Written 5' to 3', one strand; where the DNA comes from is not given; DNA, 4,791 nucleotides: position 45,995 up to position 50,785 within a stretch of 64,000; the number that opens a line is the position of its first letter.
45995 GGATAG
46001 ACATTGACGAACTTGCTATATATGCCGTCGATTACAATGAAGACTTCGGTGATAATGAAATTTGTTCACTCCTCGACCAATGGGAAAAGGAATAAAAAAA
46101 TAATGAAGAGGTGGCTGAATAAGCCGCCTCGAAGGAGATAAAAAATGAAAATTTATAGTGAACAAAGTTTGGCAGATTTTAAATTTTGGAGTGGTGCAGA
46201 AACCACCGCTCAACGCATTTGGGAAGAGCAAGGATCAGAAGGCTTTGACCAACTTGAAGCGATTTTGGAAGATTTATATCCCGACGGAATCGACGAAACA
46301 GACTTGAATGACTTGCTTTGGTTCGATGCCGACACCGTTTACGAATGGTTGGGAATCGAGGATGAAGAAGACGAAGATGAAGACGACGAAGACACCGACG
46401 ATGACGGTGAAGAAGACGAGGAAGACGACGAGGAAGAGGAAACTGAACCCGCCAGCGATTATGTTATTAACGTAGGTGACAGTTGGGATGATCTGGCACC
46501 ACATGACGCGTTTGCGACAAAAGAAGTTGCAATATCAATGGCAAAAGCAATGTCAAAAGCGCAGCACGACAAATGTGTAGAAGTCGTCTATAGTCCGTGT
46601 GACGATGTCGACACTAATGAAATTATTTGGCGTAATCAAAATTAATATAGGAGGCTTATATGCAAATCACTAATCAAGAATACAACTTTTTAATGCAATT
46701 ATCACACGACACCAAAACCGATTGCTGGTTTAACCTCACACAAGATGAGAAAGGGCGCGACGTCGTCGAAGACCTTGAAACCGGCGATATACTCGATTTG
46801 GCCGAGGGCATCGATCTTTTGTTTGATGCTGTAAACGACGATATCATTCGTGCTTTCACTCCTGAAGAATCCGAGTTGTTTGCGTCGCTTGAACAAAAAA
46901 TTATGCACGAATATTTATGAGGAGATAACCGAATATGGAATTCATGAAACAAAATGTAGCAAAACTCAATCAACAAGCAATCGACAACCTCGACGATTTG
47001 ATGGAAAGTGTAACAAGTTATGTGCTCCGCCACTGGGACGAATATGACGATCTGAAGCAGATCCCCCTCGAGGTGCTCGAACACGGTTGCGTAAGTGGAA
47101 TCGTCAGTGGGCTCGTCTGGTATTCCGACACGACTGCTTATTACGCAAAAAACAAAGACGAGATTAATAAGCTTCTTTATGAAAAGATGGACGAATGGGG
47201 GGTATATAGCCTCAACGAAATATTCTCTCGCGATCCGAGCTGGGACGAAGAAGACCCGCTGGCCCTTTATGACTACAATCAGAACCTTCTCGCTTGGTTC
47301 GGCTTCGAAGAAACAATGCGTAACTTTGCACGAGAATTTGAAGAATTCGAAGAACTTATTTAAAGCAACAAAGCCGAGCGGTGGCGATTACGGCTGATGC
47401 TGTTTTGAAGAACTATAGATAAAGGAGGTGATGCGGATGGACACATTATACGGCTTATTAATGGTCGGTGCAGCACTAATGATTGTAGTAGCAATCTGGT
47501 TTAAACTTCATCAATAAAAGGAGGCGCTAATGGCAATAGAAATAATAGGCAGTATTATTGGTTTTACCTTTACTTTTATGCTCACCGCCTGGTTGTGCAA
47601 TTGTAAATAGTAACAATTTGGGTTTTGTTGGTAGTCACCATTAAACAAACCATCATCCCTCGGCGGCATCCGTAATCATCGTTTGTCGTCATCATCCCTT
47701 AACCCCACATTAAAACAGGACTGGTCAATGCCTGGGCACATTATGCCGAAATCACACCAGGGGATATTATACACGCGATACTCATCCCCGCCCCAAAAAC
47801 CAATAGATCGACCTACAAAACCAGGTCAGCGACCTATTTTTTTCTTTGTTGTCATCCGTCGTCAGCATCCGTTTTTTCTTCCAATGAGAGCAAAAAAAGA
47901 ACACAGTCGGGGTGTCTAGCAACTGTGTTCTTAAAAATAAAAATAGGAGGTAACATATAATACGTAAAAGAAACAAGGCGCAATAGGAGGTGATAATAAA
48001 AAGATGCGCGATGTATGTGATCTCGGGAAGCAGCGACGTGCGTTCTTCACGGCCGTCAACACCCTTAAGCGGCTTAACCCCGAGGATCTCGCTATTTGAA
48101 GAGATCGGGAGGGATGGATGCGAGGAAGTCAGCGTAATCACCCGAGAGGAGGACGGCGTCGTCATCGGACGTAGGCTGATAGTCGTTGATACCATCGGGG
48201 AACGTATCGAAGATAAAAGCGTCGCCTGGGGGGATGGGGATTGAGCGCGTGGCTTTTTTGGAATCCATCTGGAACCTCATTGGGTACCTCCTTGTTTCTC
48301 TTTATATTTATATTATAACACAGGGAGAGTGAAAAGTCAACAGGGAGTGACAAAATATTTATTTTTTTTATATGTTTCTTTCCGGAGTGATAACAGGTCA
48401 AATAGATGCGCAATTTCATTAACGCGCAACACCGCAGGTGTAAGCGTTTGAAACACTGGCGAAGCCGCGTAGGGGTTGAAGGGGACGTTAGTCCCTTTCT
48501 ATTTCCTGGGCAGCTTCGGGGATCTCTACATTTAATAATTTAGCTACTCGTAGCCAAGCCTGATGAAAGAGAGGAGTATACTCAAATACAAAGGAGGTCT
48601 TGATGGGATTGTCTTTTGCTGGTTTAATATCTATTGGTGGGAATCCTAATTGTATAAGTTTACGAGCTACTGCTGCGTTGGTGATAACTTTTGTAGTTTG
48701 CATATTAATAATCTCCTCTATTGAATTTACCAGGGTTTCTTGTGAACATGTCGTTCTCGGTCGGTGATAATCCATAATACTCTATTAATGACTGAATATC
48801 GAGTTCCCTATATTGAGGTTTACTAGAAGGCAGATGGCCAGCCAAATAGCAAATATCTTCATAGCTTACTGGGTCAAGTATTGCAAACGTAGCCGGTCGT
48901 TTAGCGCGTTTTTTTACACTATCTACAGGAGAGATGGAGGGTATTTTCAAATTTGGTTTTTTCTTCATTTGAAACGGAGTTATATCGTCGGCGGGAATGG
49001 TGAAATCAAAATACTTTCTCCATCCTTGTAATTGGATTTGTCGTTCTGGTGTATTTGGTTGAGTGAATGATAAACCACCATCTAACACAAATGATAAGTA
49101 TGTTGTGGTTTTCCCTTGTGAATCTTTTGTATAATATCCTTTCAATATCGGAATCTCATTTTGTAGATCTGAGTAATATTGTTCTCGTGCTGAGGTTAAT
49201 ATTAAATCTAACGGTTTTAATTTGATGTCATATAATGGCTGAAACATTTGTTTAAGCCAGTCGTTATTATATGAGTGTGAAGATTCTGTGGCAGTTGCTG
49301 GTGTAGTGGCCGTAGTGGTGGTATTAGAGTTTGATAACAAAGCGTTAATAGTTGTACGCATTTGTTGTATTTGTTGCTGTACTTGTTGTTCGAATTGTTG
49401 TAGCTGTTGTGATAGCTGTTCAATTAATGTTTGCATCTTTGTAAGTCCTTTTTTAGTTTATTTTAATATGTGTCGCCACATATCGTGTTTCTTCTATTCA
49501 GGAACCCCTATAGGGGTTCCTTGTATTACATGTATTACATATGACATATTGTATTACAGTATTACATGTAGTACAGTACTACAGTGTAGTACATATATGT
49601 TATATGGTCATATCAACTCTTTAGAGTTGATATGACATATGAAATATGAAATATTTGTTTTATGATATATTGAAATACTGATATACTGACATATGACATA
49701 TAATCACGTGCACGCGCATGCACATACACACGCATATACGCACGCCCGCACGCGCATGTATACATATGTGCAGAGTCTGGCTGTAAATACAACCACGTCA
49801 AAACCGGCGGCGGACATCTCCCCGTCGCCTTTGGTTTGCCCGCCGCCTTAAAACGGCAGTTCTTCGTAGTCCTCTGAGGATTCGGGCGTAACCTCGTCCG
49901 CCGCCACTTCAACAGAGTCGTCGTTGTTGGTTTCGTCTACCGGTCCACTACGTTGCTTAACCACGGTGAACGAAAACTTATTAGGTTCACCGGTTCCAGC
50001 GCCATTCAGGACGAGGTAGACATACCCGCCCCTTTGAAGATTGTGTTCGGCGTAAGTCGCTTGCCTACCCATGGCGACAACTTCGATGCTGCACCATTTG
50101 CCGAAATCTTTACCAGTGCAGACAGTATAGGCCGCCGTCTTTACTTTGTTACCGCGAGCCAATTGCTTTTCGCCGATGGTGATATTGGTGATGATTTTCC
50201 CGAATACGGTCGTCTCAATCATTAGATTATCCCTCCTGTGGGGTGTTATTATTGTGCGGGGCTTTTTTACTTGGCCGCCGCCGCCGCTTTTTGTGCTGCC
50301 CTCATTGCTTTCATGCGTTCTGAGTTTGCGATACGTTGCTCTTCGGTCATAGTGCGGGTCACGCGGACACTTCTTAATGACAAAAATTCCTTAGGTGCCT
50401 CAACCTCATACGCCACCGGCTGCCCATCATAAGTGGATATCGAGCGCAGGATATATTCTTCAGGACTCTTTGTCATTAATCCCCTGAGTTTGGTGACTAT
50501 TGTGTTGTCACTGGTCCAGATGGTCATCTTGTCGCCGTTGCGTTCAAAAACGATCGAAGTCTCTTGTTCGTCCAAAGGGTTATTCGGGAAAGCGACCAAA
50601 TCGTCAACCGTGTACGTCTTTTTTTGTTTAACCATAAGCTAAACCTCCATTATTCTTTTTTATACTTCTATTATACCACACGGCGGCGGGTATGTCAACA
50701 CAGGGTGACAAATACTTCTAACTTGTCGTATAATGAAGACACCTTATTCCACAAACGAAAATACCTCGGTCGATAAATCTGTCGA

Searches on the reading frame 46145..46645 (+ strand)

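Call 23: search_protein_families(library=phrogs, proteins=[window:46145-46645:+], max_evalue=0.001)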
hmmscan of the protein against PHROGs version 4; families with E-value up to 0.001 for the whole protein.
window:46145-46645:+ (166 aa): 1 family
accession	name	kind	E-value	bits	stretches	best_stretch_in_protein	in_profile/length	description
phrog_5149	-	unknown function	7.5e-13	49.9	1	1-87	5-88/164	-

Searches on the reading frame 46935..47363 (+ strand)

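Call 23: search_protein_families(library=phrogs, proteins=[window:46935-47363:+], max_evalue=0.001)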
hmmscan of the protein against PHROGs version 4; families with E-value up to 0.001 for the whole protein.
window:46935-47363:+ (142 aa): 2 families
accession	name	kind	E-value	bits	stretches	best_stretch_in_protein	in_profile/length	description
phrog_27501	-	unknown function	1.2e-11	46.1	1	38-96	20-78/185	-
phrog_2543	-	unknown function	3.1e-08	34.9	1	47-135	20-111/157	-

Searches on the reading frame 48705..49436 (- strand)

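Call 11: search_protein_families(library=phrogs, proteins=[window:48705-49436:-], max_evalue=0.01)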
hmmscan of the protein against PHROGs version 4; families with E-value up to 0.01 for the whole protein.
window:48705-49436:- (243 aa): 0 families

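Call 12: search_protein_families(library=pfam, proteins=[window:48705-49436:-], max_evalue=0.01)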
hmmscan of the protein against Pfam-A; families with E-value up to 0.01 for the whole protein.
window:48705-49436:- (243 aa): 1 family
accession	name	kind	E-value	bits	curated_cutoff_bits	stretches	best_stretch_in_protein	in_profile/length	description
PF10444.14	Nbl1_Borealin_N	-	0.0024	17.9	24.4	1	7-36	1-30/57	Nbl1 / Borealin N terminal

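Call 108: search_protein_families(library=ncbifam, proteins=[window:48705-49436:-], max_evalue=0.1)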
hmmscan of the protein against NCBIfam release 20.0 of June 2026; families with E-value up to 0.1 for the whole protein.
window:48705-49436:- (243 aa): 2 families
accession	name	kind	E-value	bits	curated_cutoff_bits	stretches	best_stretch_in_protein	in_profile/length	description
NF038291.1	rep_pAB02_ORF2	subfamily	0.074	13.4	85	0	3-51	74-128/172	plasmid replication DNA-binding protein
NF050014.1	HpsJ_like_B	equivalog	0.085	12.5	260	0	6-48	128-172/254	hormogonium polysaccharide biosynthesis protein HpsJ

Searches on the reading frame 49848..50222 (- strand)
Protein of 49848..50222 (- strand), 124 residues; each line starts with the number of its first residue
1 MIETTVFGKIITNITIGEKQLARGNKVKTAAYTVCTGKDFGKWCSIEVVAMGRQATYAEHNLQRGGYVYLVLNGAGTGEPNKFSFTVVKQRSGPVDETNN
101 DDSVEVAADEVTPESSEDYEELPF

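Call 11: search_protein_families(library=phrogs, proteins=[window:49848-50222:-], max_evalue=0.01)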
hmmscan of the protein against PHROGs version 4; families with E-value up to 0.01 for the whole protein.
window:49848-50222:- (124 aa): 0 families

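Call 12: search_protein_families(library=pfam, proteins=[window:49848-50222:-], max_evalue=0.01)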
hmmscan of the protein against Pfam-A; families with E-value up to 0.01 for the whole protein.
window:49848-50222:- (124 aa): 0 families

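Call 56: search_protein_families(library=pfam, proteins=[window:49848-50222:-], max_evalue=0.001)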
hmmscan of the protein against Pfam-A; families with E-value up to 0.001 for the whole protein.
window:49848-50222:- (124 aa): 0 families

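Call 89: search_solved_structures(query=window:49848-50222:-, max_evalue=1)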
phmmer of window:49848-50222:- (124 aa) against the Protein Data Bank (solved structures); distinct sequences matched with E-value up to 1: 0.

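Call 90: find_homologous_proteins(query=window:49848-50222:-, max_evalue=0.001)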
Query window:49848-50222:- (124 aa): 9 proteins with E <= 0.001 among 12 candidates.
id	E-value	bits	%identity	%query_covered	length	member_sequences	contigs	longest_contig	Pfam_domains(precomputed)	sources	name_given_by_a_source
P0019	5.3e-73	260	95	100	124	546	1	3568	-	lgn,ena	-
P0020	8.2e-71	253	94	100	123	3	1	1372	-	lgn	-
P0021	6.5e-69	247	92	100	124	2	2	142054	-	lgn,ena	-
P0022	6.3e-66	238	88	100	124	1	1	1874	-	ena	-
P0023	1.5e-64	233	85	100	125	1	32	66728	-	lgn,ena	-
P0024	4.5e-63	228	99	85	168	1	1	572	-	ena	-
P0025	7.5e-60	218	81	100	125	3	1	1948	-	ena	-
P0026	1.7e-50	188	97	72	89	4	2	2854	-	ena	-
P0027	7.1e-4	37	89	23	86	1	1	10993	-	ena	-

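Call 97: predict_structure(alignment_id=A7)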
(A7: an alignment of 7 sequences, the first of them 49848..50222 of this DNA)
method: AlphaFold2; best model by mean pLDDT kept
length: 124 residues; sequences in the alignment: 7
mean_pLDDT: 40.9   pTM: 0.30
mean pLDDT of the five models: 40.9, 39.1, 35.8, 32.8, 29.3
residues with pLDDT >= 90: 0; 70-90: 0; 50-70: 24; < 50: 100
segments of 3 or more residues with pLDDT < 50: 1-13, 19-21, 35-45, 49-111, 113-116
pLDDT, mean of each block of 10 residues (from residue 1): 35 49 51 47 48 42 32 29 33 34 38 50 50
secondary structure, 60 per line:
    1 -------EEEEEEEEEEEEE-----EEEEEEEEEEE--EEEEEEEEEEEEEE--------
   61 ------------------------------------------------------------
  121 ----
elements in order: E8-20 E26-36 E39-52

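Call 98: search_protein_families(library=pfam, proteins=[window:49848-50222:-], max_evalue=5)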
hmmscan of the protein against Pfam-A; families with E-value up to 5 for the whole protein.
window:49848-50222:- (124 aa): 3 families
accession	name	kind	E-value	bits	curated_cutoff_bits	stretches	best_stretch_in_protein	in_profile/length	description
PF00436.31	SSB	-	0.049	14.1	26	1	6-70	6-74/104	Single-strand binding protein family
PF04616.20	Glyco_hydro_43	-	0.053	13.3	32.2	1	52-104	178-230/288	Glycosyl hydrolases family 43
PF14564.11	Membrane_bind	-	0.078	13.8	25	1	77-119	10-52/110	Membrane binding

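Call 108: search_protein_families(library=ncbifam, proteins=[window:49848-50222:-], max_evalue=0.1)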
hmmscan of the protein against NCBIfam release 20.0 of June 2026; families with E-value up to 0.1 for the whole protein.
window:49848-50222:- (124 aa): 0 families

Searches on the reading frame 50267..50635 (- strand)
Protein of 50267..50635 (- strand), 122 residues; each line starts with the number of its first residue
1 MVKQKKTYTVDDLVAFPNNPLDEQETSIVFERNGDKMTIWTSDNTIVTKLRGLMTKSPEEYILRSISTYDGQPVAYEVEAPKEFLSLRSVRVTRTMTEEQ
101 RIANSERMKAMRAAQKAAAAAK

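Call 11: search_protein_families(library=phrogs, proteins=[window:50267-50635:-], max_evalue=0.01)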
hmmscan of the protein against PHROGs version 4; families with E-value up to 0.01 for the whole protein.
window:50267-50635:- (122 aa): 1 family
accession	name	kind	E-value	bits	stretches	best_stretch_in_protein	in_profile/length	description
phrog_1709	-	unknown function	1.1e-15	58.8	1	20-112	10-94/96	-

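Call 12: search_protein_families(library=pfam, proteins=[window:50267-50635:-], max_evalue=0.01)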
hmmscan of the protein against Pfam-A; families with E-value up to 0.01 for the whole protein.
window:50267-50635:- (122 aa): 0 families

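Call 98: search_protein_families(library=pfam, proteins=[window:50267-50635:-], max_evalue=5)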
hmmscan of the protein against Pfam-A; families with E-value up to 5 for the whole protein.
window:50267-50635:- (122 aa): 0 families

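Call 108: search_protein_families(library=ncbifam, proteins=[window:50267-50635:-], max_evalue=0.1)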
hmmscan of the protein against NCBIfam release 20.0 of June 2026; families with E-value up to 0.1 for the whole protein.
window:50267-50635:- (122 aa): 0 families
